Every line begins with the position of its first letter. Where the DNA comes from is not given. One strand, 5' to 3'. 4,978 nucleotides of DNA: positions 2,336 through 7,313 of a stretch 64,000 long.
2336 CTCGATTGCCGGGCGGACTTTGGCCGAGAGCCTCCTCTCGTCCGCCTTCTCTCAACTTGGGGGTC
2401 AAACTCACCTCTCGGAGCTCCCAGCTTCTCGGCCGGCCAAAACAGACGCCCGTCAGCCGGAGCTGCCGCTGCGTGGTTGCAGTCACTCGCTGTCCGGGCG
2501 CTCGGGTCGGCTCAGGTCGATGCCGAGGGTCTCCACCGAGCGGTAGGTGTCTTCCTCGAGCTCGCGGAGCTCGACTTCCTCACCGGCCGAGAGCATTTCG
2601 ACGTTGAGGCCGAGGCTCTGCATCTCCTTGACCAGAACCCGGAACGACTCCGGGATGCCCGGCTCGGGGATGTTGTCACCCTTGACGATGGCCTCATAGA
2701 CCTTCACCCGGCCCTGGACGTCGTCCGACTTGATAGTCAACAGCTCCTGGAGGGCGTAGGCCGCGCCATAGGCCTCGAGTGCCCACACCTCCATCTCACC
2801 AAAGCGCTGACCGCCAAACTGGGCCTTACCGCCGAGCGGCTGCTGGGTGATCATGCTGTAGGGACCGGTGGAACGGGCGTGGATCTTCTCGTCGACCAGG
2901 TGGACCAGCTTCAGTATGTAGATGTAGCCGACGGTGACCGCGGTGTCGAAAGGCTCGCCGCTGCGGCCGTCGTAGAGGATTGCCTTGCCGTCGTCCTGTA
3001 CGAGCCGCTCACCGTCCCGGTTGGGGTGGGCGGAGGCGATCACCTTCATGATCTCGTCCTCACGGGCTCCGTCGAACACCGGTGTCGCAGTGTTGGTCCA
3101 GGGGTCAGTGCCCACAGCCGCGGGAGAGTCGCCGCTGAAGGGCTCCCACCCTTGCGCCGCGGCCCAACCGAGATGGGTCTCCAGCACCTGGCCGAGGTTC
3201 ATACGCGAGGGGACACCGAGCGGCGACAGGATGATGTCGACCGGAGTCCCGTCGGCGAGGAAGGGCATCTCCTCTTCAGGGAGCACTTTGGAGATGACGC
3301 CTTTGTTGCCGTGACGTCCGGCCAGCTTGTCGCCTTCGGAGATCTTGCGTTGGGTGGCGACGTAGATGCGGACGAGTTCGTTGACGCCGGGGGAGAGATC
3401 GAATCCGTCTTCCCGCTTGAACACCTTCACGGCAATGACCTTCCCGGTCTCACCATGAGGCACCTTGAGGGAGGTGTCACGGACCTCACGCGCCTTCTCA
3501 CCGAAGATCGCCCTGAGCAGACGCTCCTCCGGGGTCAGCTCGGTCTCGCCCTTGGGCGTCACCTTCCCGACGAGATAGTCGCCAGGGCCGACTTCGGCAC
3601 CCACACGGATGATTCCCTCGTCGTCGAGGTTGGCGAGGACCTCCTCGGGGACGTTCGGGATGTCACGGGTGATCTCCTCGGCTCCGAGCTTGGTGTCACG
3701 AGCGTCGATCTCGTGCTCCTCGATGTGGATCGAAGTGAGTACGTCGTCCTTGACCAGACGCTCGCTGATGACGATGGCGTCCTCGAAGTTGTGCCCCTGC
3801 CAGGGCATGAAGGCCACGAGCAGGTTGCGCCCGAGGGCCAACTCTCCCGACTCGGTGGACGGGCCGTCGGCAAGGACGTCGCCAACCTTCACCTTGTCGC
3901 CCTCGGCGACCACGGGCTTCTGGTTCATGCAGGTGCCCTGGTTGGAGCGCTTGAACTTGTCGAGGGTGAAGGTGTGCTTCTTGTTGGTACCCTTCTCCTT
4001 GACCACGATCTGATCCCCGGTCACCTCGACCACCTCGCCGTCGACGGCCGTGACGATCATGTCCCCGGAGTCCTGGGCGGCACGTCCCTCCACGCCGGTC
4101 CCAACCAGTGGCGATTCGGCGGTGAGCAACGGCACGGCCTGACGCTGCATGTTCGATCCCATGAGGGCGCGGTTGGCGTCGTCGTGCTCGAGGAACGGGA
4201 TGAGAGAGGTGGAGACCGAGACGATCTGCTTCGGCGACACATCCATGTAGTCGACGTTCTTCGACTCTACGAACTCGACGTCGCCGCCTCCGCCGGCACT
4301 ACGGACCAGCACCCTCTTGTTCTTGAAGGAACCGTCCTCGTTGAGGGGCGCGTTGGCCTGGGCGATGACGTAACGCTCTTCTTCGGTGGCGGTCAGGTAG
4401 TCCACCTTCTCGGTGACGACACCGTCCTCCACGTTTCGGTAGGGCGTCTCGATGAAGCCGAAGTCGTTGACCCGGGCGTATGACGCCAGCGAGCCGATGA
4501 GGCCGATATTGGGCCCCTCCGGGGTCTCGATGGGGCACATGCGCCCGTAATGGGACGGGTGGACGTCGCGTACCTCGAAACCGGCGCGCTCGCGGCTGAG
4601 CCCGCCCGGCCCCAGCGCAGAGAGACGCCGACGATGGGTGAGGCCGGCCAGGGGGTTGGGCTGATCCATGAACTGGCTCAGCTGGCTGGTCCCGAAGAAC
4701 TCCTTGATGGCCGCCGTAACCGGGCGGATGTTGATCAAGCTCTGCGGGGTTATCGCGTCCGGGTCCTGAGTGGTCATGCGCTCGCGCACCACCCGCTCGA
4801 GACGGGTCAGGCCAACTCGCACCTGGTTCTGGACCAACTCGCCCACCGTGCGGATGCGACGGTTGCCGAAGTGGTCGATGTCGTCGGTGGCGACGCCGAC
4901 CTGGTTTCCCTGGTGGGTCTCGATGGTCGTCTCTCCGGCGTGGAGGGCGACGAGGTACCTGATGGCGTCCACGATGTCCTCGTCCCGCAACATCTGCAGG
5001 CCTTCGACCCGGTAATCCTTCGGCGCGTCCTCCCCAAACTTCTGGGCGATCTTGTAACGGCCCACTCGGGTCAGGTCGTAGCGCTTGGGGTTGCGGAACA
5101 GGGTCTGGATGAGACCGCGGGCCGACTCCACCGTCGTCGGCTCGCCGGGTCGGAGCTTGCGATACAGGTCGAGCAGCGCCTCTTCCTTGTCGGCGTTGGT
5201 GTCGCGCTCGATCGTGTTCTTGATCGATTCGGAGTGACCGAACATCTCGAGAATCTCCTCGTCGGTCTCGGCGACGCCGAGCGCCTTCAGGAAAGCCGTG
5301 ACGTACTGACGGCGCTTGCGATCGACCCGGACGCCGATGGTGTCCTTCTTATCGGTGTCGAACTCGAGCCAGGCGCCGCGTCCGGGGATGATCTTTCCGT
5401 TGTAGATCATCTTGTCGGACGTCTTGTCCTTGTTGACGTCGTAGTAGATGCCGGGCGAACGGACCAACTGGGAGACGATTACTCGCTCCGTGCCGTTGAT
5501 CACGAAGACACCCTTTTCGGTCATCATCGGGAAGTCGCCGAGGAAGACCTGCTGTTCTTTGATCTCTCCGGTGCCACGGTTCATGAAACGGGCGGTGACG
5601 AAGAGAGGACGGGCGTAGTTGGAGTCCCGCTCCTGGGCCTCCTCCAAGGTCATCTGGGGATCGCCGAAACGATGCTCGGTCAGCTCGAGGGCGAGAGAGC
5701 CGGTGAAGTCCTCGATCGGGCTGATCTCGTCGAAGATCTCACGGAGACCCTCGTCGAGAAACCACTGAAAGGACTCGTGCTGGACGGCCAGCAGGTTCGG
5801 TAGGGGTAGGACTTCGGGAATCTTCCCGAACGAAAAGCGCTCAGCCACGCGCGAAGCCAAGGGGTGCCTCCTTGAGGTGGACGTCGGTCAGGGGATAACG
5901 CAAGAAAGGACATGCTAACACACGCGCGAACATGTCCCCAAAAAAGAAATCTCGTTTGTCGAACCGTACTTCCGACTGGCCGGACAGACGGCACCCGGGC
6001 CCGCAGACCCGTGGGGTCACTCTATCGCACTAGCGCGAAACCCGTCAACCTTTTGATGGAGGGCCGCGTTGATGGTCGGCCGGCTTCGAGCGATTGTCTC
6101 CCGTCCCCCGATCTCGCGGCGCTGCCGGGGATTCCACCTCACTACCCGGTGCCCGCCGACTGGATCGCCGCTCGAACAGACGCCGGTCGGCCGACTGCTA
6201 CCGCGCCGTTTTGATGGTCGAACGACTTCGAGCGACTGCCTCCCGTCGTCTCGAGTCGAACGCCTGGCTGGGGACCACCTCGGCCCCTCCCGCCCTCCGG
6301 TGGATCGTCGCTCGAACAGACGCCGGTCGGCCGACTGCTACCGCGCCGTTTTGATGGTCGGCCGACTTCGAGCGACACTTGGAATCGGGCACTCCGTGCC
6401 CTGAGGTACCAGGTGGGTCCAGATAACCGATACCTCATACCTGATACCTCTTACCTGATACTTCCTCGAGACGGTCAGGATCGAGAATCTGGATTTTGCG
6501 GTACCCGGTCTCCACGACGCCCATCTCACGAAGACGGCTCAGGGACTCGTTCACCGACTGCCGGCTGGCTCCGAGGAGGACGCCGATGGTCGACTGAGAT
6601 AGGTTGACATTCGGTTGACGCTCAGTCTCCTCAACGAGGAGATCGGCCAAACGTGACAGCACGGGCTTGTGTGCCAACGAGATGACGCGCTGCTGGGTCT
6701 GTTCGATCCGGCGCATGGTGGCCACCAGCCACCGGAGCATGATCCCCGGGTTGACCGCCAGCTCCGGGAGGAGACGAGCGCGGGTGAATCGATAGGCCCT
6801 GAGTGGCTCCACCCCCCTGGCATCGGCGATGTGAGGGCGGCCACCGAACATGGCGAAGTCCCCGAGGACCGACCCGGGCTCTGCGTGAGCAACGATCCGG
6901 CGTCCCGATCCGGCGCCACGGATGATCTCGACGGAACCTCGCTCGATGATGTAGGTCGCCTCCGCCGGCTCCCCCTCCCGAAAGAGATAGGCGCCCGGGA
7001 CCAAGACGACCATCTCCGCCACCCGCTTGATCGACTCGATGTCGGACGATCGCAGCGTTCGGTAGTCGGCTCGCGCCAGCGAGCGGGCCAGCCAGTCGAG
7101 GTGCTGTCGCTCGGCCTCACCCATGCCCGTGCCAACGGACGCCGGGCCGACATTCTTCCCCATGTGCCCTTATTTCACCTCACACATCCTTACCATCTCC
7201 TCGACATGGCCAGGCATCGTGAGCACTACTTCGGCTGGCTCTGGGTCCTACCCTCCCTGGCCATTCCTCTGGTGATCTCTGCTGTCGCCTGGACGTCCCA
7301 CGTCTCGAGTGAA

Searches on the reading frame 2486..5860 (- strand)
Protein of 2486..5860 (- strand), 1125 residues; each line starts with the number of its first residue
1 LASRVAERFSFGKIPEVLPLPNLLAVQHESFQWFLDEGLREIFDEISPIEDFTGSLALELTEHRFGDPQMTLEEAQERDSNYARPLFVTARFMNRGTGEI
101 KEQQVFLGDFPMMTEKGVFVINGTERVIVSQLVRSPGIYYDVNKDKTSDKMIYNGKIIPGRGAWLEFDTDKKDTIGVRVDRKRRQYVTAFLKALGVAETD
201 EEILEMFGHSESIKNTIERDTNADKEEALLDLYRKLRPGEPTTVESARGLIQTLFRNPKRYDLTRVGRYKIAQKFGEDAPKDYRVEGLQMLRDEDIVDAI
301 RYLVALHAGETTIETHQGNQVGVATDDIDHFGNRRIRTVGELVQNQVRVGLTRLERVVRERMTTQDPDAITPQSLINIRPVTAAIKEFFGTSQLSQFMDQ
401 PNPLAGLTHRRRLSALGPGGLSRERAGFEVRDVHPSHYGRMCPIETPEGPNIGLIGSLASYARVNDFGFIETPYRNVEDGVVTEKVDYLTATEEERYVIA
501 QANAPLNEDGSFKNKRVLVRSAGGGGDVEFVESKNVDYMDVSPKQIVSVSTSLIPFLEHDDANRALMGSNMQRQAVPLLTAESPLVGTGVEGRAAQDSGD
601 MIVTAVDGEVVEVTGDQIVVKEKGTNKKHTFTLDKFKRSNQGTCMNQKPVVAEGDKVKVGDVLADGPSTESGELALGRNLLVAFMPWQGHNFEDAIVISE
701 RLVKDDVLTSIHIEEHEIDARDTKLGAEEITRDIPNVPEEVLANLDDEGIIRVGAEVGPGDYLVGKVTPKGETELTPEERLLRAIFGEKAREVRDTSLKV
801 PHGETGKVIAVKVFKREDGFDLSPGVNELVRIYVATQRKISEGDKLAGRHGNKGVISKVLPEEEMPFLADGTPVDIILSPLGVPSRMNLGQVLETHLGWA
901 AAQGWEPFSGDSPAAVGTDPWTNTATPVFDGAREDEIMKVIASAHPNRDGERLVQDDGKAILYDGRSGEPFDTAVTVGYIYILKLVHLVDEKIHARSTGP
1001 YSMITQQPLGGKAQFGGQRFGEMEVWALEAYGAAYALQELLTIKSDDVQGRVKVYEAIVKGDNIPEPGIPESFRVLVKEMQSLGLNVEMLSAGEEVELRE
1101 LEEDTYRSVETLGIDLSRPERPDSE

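Call 20: search_protein_families(library=ncbifam, max_evalue=0.00001, proteins=[window:2486-5860:-])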
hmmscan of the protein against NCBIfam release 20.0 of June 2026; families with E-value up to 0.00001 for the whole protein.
window:2486-5860:- (1125 aa): 7 families
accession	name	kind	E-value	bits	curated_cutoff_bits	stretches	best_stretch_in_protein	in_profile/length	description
NF001616.1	PRK00405.1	equivalog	0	1709.6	896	1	7-1090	2-1095/1096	DNA-directed RNA polymerase subunit beta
TIGR02013.1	rpoB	equivalog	0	1705.6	801.15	3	198-817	285-892/1238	DNA-directed RNA polymerase subunit beta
NF007172.0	PRK09603.1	equivalog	0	1125.9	5372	4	210-817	355-947/2890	DNA-directed RNA polymerase subunit beta/beta'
NF011417.0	PRK14844.1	equivalog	0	1102.9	4632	4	212-816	367-956/2839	DNA-directed RNA polymerase subunit beta/beta'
NF006335.0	PRK08565.1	equivalog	1.2e-111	374.1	1402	3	676-1048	713-1052/1116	DNA-directed RNA polymerase subunit B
TIGR03670.1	rpoB_arch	equivalog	3.8e-73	246.7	811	2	676-1049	197-537/599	DNA-directed RNA polymerase subunit B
NF007175.0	PRK09606.1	equivalog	1e-34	119.9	355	1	116-465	144-471/496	DNA-directed RNA polymerase subunit B''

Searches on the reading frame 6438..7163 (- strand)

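Call 20: search_protein_families(library=ncbifam, max_evalue=0.00001, proteins=[window:6438-7163:-])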
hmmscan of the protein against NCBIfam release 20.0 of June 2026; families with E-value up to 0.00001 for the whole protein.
window:6438-7163:- (242 aa): 5 families
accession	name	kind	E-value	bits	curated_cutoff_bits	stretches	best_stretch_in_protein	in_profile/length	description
NF008732.0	PRK11753.1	equivalog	1.5e-09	37.6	266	1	58-223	32-207/214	cAMP-activated global transcriptional regulator CRP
NF058543.1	ActPatMycb56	equivalog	2.7e-09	36.3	460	1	39-152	9-121/317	acetyltransferase Pat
NF052518.1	TransRegLdrP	equivalog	1.1e-08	35.4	300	0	186-234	138-186/195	transcriptional regulator LdrP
TIGR03697.1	NtcA_cyano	equivalog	4.9e-07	29.7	244.95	1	59-232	3-188/193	global nitrogen regulator NtcA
NF050806.1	TransRegFixKCaul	equivalog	1.4e-06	27.7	300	1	59-234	33-212/215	transcriptional regulator FixK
